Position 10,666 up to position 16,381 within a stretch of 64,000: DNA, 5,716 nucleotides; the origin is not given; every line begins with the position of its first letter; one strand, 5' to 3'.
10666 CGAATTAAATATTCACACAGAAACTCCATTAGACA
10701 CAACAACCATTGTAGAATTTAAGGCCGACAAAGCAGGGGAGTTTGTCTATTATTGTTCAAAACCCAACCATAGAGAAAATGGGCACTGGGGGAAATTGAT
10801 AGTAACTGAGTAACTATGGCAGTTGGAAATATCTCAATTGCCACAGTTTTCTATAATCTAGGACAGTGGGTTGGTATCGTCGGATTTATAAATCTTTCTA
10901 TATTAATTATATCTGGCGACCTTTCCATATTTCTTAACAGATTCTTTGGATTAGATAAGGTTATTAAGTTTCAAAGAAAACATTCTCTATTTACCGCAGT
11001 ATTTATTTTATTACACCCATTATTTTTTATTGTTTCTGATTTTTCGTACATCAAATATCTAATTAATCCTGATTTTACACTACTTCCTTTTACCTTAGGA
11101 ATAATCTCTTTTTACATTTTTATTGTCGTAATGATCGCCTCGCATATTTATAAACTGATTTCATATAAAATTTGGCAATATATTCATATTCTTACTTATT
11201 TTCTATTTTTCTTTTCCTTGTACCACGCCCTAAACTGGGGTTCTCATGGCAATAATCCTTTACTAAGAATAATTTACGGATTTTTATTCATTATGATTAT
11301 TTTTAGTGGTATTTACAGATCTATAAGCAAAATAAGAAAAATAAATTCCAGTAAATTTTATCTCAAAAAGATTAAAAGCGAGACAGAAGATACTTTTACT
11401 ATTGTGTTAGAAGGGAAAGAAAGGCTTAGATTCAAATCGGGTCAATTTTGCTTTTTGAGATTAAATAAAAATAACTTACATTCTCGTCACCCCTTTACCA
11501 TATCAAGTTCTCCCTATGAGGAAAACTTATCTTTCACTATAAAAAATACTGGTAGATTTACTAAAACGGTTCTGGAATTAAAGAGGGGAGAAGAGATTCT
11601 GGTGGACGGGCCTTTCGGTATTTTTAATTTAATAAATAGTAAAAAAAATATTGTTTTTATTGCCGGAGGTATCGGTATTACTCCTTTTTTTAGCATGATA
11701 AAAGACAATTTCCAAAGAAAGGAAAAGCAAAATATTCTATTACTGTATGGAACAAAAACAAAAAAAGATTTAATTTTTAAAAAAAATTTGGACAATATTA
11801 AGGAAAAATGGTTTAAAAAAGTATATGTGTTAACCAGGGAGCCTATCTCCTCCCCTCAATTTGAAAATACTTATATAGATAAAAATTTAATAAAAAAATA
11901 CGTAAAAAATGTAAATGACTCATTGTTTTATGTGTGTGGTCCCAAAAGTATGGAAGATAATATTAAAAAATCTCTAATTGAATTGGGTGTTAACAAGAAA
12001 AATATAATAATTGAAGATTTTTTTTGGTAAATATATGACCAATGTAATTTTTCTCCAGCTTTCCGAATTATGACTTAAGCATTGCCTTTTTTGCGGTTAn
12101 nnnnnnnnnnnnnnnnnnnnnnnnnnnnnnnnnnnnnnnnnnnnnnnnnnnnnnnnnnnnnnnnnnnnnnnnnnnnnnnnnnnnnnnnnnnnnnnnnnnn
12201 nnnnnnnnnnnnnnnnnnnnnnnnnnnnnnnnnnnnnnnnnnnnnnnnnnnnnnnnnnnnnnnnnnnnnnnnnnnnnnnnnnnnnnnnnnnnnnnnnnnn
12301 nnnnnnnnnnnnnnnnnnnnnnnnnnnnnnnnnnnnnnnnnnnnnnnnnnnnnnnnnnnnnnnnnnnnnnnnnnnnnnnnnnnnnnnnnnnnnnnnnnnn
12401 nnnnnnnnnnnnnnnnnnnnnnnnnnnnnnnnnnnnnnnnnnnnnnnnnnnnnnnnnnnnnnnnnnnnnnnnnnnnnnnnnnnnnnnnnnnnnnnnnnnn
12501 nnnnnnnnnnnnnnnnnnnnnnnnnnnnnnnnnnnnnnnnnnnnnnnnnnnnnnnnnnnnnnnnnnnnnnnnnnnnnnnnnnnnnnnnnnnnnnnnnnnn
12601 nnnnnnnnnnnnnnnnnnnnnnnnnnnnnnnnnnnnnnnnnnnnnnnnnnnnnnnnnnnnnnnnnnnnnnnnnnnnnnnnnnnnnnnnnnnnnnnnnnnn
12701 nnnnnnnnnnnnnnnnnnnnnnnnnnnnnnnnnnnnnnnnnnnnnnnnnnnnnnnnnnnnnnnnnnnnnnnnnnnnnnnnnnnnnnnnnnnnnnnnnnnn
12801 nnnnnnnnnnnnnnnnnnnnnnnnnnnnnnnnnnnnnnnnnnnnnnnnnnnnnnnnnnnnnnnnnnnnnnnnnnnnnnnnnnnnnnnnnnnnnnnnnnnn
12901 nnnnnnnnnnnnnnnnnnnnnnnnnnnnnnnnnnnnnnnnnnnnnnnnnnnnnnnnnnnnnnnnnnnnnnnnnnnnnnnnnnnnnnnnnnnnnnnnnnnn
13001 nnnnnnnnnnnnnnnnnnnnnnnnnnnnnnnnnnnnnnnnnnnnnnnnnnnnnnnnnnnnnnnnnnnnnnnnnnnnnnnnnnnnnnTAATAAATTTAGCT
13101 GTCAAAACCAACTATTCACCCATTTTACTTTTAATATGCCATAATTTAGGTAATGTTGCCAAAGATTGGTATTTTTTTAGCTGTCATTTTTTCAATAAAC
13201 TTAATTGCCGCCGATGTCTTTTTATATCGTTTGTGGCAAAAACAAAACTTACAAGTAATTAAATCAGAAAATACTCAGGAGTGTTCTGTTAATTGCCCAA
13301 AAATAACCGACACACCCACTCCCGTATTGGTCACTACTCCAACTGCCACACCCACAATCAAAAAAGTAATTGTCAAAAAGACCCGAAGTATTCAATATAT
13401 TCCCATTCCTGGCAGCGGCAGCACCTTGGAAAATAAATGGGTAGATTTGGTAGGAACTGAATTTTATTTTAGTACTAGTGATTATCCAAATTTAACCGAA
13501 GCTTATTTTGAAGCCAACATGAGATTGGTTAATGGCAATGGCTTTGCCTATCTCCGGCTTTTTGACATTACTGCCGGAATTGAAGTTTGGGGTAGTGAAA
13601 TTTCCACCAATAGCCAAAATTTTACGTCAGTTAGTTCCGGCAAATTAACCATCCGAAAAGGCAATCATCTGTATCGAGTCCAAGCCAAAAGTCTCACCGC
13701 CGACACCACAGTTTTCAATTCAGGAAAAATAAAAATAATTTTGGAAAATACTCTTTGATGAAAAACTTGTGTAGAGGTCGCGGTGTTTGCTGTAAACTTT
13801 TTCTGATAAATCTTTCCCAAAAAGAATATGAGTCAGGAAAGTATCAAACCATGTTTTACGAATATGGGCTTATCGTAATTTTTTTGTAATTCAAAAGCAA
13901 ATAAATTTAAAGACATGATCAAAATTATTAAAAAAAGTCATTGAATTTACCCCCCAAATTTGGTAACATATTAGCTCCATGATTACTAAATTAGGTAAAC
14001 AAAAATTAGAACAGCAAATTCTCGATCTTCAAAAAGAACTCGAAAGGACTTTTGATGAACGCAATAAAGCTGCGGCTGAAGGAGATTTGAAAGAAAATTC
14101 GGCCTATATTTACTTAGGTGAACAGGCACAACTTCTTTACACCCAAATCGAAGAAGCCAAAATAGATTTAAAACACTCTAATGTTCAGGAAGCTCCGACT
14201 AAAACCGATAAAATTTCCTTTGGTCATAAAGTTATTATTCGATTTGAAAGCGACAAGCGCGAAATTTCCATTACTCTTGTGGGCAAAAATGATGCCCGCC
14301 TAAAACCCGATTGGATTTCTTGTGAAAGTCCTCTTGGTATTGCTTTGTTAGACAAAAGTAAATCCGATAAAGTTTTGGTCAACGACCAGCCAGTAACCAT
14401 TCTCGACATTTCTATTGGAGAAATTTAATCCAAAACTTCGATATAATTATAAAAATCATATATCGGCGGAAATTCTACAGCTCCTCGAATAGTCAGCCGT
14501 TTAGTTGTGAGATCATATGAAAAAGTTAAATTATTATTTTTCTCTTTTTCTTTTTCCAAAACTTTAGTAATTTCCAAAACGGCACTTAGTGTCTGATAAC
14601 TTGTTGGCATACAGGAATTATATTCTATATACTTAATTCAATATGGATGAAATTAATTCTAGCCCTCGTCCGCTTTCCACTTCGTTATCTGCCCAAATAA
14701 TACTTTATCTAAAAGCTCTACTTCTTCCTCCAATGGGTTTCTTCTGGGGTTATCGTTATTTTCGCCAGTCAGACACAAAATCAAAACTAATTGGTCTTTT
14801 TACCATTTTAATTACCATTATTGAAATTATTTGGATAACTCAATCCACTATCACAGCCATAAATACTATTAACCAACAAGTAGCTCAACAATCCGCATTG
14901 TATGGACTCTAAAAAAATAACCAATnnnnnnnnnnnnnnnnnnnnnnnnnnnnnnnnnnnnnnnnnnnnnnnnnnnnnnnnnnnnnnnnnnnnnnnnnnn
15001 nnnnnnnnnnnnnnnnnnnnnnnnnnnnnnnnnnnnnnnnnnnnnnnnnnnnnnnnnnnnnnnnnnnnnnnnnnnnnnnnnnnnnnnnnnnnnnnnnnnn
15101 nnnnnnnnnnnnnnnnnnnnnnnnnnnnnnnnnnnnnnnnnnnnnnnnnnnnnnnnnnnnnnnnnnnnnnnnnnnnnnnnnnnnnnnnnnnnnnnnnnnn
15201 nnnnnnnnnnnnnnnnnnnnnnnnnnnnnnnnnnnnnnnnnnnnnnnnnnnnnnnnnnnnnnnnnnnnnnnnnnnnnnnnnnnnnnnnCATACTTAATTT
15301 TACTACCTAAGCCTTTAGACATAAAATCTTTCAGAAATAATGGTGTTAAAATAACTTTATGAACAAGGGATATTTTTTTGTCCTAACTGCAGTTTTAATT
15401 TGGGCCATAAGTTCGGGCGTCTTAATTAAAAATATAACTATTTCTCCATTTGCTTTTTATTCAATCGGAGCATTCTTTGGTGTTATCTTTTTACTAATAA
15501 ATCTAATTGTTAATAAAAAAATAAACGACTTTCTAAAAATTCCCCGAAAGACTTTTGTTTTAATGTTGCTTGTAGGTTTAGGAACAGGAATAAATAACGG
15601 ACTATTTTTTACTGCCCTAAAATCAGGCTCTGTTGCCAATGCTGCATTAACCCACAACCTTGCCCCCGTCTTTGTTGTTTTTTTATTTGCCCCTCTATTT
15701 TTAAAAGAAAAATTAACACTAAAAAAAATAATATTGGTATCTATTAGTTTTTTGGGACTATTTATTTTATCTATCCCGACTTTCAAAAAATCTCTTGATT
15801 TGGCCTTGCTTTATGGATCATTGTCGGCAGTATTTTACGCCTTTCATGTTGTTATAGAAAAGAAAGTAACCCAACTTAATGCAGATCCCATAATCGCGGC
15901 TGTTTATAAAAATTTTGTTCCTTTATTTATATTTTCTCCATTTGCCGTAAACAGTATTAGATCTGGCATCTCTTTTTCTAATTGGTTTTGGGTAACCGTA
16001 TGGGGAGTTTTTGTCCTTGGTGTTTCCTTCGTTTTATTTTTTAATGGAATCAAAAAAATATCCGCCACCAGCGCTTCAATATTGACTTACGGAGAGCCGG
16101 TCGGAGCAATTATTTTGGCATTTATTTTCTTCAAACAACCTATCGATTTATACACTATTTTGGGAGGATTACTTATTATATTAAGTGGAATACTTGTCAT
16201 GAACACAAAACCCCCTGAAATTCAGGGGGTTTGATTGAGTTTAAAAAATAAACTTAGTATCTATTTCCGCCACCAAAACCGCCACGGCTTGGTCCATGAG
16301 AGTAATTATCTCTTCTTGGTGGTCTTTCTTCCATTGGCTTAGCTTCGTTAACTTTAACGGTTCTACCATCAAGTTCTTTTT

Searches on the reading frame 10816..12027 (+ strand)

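Call 67: search_protein_families(library=pfam, proteins=[window:10816-12027:+], max_evalue=0.0001)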
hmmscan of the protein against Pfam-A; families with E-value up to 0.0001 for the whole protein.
window:10816-12027:+ (404 aa): 5 families
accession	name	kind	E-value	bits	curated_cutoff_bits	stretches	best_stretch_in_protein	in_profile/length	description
PF00175.26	NAD_binding_1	-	2.6e-19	70.3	22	1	281-384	1-108/109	Oxidoreductase NAD-binding domain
PF08022.18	FAD_binding_8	-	9.7e-11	42.2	22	1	183-254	6-80/109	FAD-binding domain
PF01794.25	Ferric_reduct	-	3.2e-10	40.6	28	1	20-134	2-120/121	Ferric reductase like transmembrane component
PF08030.17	NAD_binding_6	-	1.1e-07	32.4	22.2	1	277-319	2-49/156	Ferric reductase NAD binding domain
PF00970.30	FAD_binding_6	-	1.4e-05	25.7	21.1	1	188-270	11-97/99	Oxidoreductase FAD-binding domain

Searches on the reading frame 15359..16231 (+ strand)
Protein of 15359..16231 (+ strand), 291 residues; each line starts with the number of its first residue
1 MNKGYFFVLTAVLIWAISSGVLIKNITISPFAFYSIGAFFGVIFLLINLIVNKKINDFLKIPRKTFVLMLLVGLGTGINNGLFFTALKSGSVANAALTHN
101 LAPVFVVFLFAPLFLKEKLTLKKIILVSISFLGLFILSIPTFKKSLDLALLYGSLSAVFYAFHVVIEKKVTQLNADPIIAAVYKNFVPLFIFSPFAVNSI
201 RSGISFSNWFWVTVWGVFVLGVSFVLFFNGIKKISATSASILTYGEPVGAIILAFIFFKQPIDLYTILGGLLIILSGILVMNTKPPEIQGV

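Call 67: search_protein_families(library=pfam, proteins=[window:15359-16231:+], max_evalue=0.0001)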
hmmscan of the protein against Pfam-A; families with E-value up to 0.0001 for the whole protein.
window:15359-16231:+ (291 aa): 1 family
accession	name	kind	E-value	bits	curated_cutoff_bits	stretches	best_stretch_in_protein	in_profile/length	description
PF00892.27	EamA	-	1.1e-36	126.5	28.2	2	149-280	3-133/135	EamA-like transporter family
